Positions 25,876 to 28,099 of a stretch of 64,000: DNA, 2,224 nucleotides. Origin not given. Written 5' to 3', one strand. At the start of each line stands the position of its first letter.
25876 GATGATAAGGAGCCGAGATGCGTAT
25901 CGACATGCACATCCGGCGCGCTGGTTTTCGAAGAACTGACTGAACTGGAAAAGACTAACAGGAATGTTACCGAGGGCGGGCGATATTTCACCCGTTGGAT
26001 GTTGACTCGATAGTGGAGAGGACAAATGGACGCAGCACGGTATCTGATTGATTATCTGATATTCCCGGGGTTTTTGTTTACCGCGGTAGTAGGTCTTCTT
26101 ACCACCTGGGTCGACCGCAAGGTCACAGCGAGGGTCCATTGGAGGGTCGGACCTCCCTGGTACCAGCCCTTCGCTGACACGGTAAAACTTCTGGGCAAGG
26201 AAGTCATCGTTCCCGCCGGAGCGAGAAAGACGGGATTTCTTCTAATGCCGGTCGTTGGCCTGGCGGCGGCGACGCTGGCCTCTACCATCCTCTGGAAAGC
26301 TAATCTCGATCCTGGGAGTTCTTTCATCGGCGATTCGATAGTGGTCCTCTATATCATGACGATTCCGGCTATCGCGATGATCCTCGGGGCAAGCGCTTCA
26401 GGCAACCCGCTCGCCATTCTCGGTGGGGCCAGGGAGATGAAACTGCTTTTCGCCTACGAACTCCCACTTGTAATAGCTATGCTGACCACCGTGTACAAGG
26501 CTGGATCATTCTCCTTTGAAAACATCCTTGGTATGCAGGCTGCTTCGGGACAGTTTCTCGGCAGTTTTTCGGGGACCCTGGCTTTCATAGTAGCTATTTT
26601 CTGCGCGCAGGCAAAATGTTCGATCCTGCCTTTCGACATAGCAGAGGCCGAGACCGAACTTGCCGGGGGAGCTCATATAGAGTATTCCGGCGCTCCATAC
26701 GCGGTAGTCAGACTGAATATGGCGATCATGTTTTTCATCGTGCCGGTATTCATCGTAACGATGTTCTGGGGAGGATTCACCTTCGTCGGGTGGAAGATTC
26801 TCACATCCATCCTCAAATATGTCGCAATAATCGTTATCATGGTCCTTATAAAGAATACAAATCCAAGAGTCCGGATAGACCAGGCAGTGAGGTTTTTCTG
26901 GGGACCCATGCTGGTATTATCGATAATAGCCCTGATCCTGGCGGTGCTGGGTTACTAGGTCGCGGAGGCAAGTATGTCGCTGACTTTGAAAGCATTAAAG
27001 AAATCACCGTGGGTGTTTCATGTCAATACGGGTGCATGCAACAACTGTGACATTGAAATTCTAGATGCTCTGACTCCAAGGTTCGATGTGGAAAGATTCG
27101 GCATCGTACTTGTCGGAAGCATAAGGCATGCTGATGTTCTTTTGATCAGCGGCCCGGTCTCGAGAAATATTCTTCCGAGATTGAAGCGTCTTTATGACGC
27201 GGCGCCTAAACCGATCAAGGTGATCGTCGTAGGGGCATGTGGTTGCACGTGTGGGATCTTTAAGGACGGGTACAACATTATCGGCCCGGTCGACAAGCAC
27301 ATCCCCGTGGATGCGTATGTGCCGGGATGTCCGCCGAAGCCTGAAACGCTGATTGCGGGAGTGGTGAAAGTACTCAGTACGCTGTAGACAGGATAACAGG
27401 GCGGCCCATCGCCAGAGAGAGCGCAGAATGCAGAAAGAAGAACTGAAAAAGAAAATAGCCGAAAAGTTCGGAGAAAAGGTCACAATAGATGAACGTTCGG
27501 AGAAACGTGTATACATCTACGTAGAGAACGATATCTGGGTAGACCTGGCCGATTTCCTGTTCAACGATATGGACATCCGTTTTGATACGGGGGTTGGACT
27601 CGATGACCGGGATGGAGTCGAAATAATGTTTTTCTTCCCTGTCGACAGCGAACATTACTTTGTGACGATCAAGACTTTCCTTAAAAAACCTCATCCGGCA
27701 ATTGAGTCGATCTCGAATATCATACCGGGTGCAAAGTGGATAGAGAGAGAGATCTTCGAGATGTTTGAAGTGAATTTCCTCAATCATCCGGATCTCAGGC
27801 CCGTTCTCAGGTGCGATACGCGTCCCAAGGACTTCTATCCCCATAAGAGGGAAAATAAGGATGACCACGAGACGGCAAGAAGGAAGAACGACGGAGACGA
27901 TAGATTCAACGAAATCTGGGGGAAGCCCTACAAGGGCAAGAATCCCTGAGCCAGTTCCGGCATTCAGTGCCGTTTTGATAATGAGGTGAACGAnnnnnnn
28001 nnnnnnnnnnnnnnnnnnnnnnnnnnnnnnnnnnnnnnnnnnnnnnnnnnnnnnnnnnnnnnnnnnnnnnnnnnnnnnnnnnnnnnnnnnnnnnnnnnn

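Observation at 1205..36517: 35-kb Hdr/Flx/NuoEFG/Mrp-Mbh supercluster: candidate novel bifurcating, ion-translocating hydrogenase complex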

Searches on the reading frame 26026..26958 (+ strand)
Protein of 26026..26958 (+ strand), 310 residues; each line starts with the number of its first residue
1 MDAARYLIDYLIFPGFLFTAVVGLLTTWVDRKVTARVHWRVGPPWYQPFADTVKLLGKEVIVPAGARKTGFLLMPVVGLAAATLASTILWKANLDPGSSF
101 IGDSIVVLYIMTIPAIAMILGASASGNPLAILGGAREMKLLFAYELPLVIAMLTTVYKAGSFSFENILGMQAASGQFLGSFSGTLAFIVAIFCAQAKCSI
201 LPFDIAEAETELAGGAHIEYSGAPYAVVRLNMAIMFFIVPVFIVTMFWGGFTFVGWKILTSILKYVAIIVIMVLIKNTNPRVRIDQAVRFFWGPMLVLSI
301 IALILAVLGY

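Call 5: search_protein_families(library=pfam, proteins=[window:26026-26958:+], max_evalue=0.001)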
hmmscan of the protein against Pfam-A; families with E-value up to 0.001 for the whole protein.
window:26026-26958:+ (310 aa): 1 family
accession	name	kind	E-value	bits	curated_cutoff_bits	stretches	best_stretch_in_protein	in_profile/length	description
PF00146.26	NADHdh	-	5.9e-66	223.3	27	1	18-306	9-297/298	NADH dehydrogenase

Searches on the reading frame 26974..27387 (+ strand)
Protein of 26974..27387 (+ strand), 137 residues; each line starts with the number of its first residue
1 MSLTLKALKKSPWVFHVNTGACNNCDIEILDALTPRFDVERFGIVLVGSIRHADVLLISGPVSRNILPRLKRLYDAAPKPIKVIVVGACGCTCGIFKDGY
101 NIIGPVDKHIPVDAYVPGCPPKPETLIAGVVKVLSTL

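Call 5: search_protein_families(library=pfam, proteins=[window:26974-27387:+], max_evalue=0.001)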
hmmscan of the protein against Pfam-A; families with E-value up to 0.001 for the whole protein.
window:26974-27387:+ (137 aa): 1 family
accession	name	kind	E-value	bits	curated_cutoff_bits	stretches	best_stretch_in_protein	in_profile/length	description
PF01058.29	Oxidored_q6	-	2.8e-28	98.7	27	1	22-132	1-127/128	NADH ubiquinone oxidoreductase, 20 Kd subunit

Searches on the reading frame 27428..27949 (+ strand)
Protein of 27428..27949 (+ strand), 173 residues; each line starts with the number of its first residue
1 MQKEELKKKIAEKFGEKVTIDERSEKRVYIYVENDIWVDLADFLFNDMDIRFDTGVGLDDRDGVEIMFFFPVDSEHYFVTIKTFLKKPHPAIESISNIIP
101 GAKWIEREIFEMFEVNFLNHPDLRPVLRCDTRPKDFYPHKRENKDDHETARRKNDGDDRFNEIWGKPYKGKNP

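Call 5: search_protein_families(library=pfam, proteins=[window:27428-27949:+], max_evalue=0.001)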
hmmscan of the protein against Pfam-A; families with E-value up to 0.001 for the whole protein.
window:27428-27949:+ (173 aa): 1 family
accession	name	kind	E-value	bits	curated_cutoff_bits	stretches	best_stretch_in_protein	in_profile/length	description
PF00329.25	Complex1_30kDa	-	5.2e-18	66.2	22.5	1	30-136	1-109/124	Respiratory-chain NADH dehydrogenase, 30 Kd subunit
